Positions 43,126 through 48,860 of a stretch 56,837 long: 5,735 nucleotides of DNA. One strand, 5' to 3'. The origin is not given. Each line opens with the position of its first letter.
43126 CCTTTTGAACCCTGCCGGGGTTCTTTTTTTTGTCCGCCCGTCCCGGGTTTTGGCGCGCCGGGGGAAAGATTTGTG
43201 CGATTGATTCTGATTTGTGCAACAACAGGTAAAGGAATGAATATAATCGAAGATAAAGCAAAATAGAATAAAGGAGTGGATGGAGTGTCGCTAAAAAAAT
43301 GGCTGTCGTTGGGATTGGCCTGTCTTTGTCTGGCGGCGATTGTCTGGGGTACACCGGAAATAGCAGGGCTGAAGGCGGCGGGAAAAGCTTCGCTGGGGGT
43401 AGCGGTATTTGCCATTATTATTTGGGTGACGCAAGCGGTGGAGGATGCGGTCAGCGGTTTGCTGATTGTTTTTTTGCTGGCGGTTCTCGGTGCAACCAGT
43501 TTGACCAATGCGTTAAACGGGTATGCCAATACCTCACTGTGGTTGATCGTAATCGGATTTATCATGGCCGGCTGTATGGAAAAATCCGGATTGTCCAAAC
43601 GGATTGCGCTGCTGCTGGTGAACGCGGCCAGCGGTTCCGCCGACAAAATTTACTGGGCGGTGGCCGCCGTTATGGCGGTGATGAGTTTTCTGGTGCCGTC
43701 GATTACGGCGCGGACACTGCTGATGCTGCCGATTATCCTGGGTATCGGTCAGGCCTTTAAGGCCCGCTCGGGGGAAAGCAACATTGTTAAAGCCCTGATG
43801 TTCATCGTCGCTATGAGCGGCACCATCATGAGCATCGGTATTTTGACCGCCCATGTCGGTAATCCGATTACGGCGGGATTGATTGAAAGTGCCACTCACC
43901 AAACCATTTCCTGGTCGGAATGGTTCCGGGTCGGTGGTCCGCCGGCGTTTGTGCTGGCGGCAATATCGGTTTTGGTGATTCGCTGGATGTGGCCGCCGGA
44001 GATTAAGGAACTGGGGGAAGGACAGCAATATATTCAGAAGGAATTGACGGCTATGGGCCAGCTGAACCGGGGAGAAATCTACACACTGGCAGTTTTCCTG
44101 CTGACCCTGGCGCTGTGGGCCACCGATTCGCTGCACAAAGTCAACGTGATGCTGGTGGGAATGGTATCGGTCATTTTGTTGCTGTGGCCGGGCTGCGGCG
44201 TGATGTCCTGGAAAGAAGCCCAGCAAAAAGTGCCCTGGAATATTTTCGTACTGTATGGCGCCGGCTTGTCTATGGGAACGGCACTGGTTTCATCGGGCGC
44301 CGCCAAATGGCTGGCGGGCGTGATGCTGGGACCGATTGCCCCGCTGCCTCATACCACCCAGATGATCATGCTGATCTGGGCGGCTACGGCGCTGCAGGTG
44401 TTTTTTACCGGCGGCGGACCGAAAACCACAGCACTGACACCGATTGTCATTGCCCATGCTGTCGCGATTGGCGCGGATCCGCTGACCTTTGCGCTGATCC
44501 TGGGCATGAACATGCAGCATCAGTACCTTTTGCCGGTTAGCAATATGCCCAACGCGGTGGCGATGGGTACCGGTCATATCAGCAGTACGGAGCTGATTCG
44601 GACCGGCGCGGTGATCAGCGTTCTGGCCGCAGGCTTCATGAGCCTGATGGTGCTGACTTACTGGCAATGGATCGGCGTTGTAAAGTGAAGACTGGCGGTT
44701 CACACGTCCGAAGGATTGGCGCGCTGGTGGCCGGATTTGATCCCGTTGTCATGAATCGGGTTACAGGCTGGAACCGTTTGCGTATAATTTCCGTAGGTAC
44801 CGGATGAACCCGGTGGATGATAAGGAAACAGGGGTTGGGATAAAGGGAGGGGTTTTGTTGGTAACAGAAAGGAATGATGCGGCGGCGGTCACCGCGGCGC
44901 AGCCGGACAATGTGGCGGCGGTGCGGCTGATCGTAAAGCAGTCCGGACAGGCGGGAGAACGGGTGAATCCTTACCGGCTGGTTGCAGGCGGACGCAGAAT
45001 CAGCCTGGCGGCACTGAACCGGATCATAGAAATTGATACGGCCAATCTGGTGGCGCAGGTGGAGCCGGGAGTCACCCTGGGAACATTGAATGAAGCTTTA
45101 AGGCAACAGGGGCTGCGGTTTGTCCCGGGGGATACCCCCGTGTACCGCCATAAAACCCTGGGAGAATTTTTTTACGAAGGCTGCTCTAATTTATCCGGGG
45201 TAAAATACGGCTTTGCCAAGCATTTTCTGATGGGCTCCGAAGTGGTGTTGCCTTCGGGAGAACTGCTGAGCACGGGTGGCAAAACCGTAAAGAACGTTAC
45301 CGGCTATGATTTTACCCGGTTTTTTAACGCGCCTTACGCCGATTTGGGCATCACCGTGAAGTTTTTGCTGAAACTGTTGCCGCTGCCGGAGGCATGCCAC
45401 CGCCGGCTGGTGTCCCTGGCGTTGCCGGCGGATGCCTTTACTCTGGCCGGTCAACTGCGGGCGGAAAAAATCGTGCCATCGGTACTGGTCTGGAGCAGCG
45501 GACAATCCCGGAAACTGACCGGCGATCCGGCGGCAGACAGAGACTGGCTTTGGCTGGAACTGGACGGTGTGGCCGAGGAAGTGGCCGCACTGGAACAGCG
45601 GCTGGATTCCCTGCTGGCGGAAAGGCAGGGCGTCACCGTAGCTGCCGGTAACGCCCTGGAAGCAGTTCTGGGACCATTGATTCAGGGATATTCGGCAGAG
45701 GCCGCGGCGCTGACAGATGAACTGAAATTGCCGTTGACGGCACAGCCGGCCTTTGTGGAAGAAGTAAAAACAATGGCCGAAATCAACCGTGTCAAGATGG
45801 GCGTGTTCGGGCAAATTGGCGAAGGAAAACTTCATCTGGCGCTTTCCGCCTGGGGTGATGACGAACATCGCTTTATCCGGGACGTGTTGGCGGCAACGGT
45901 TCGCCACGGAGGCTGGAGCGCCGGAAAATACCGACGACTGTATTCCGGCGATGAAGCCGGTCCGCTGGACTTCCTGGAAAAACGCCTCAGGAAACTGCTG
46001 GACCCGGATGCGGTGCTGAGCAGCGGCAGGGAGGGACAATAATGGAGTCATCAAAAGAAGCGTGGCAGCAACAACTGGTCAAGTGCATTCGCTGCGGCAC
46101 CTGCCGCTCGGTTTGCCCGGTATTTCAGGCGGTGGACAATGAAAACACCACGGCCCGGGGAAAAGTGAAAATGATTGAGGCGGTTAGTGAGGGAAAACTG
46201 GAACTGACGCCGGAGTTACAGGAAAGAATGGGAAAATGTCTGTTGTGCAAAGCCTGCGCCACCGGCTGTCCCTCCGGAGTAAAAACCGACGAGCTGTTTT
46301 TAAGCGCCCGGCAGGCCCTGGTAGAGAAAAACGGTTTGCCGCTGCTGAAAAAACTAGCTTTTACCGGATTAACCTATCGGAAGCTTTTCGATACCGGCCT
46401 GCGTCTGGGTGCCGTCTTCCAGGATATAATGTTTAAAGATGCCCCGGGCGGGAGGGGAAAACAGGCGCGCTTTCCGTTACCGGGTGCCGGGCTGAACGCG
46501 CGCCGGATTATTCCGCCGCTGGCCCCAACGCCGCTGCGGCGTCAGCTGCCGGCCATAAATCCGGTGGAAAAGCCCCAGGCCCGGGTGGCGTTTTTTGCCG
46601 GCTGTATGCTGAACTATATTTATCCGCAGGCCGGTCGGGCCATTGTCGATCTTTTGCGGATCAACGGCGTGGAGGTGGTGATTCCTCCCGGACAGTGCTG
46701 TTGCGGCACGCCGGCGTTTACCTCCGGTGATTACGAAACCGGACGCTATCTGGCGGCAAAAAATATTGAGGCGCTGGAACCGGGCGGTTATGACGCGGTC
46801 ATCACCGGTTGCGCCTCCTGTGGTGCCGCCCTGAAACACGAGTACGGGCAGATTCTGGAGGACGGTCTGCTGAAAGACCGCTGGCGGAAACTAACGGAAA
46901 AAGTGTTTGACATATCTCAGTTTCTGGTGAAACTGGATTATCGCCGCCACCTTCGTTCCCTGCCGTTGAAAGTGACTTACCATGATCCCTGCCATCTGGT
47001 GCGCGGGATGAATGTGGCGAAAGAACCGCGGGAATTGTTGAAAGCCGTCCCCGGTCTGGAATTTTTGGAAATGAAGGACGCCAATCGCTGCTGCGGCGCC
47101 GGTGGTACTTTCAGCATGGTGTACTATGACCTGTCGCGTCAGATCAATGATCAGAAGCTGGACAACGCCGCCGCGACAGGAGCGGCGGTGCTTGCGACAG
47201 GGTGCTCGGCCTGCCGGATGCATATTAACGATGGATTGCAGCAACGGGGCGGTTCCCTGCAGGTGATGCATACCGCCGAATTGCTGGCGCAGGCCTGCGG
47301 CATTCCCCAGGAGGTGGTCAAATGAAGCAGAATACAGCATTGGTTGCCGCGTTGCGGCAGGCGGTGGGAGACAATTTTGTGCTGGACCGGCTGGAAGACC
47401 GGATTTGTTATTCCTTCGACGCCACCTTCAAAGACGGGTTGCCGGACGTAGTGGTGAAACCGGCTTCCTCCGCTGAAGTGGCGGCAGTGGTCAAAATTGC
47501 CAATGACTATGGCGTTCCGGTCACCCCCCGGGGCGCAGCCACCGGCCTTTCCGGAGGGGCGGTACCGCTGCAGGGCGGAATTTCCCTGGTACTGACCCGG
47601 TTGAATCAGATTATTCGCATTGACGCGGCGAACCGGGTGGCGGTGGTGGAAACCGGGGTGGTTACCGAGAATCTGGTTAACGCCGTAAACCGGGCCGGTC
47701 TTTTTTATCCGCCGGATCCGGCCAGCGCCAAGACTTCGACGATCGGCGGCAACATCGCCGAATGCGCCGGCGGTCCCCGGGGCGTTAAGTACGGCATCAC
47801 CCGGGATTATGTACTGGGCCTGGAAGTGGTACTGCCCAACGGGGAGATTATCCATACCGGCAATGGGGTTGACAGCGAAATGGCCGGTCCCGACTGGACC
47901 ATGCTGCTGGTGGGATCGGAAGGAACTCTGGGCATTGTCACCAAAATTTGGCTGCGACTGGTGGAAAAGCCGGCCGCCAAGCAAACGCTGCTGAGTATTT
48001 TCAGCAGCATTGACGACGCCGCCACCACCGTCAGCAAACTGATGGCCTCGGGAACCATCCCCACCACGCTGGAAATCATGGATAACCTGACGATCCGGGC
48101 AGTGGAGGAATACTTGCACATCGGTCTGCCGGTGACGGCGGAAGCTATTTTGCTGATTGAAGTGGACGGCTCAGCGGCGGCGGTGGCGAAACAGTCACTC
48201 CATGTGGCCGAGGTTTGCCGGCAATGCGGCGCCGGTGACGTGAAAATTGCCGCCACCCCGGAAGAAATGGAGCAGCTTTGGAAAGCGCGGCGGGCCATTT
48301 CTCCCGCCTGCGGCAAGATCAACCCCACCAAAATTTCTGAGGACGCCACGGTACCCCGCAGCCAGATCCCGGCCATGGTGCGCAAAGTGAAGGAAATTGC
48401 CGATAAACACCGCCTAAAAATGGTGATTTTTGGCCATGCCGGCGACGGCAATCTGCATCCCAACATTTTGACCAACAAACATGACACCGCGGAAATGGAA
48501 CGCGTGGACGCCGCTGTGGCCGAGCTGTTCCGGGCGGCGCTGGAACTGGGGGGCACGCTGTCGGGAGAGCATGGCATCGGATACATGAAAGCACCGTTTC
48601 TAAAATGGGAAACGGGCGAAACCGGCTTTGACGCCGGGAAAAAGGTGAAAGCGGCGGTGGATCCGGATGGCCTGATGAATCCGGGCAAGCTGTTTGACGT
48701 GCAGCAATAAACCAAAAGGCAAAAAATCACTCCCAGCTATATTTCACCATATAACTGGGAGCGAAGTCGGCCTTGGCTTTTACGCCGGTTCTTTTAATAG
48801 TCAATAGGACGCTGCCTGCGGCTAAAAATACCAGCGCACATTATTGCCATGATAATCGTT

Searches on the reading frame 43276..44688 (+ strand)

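Call 42: search_protein_families(library=pfam, proteins=[window:43276-44688:+])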
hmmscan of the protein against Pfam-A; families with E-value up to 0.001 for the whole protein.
window:43276-44688:+ (470 aa): 2 families
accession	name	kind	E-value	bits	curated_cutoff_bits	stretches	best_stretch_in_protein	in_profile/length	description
PF00939.25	Na_sulph_symp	-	1.5e-80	272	27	1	8-468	3-471/472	Sodium:sulfate symporter transmembrane region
PF03600.22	CitMHS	-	7.2e-32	111.2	31.9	1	47-410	1-336/336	Citrate transporter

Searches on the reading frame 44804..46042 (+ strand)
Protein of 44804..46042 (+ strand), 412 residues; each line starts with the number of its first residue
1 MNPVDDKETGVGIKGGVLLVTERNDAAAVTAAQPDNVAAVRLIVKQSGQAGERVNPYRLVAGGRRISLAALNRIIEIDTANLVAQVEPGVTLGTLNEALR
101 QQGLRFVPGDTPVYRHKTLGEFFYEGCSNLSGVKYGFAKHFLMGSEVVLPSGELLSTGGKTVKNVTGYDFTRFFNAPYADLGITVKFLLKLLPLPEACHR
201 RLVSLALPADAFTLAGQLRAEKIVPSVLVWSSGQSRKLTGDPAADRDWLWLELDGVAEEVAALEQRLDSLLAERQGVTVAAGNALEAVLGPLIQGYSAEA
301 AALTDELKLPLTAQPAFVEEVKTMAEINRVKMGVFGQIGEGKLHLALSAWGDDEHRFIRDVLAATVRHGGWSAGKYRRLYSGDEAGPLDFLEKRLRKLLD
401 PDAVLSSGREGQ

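Call 76: search_protein_families(library=pfam, proteins=[window:44804-46042:+], max_evalue=0.00001)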
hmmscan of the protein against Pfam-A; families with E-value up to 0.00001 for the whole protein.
window:44804-46042:+ (412 aa): 2 families
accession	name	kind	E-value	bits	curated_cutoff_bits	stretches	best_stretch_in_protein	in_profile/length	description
PF01565.28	FAD_binding_4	-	1.9e-14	53.9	26.4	1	19-157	6-138/139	FAD binding domain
PF02913.24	FAD-oxidase_C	-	7.5e-06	26.3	21.2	0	247-408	62-246/248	FAD linked oxidases, C-terminal domain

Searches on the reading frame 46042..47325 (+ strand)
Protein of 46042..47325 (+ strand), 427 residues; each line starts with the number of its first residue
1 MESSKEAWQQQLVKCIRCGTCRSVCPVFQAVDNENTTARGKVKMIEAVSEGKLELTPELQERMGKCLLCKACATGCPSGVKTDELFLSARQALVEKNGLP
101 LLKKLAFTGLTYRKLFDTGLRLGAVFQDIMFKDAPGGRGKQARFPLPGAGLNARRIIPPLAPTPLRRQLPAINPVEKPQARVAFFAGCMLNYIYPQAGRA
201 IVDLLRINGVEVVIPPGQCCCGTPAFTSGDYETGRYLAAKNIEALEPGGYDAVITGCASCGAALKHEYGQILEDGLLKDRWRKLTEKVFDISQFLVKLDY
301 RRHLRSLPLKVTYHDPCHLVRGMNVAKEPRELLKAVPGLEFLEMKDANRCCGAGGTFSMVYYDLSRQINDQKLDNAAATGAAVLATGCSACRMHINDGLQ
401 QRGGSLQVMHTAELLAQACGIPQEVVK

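Call 76: search_protein_families(library=pfam, proteins=[window:46042-47325:+], max_evalue=0.00001)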
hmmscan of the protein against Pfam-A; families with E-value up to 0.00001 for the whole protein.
window:46042-47325:+ (427 aa): 4 families
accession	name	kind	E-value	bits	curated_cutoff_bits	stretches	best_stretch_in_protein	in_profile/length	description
PF02754.22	CCG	-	2.5e-42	143.3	20.6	2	311-395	1-84/85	Cysteine-rich domain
PF13183.11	Fer4_8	-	5.9e-13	49.6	27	1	12-80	2-68/68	4Fe-4S dicluster domain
PF13534.11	Fer4_17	-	6e-09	36.8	22.2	1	14-80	1-60/61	4Fe-4S dicluster domain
PF12838.12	Fer4_7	-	8.4e-07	29.8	27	1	14-80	1-52/52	4Fe-4S dicluster domain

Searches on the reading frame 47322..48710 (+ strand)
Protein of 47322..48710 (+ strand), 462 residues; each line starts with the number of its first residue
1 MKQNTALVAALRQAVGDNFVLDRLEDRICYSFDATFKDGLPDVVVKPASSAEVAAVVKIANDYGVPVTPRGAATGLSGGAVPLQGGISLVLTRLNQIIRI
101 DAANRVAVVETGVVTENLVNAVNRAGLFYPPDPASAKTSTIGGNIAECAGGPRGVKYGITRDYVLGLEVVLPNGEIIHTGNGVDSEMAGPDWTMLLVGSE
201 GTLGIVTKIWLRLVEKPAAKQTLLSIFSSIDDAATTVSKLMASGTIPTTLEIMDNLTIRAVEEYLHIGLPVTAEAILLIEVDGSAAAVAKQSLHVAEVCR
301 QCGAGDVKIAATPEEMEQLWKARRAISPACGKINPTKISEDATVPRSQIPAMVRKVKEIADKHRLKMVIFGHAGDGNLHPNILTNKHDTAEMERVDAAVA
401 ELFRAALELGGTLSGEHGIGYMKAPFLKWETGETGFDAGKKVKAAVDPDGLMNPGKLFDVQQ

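Call 76: search_protein_families(library=pfam, proteins=[window:47322-48710:+], max_evalue=0.00001)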
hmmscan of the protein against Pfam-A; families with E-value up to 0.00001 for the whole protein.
window:47322-48710:+ (462 aa): 2 families
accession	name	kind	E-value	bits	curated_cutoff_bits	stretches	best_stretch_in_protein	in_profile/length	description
PF02913.24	FAD-oxidase_C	-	1.6e-75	254.5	21.2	1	216-457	1-248/248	FAD linked oxidases, C-terminal domain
PF01565.28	FAD_binding_4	-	2.1e-43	147.8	26.4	1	41-180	1-139/139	FAD binding domain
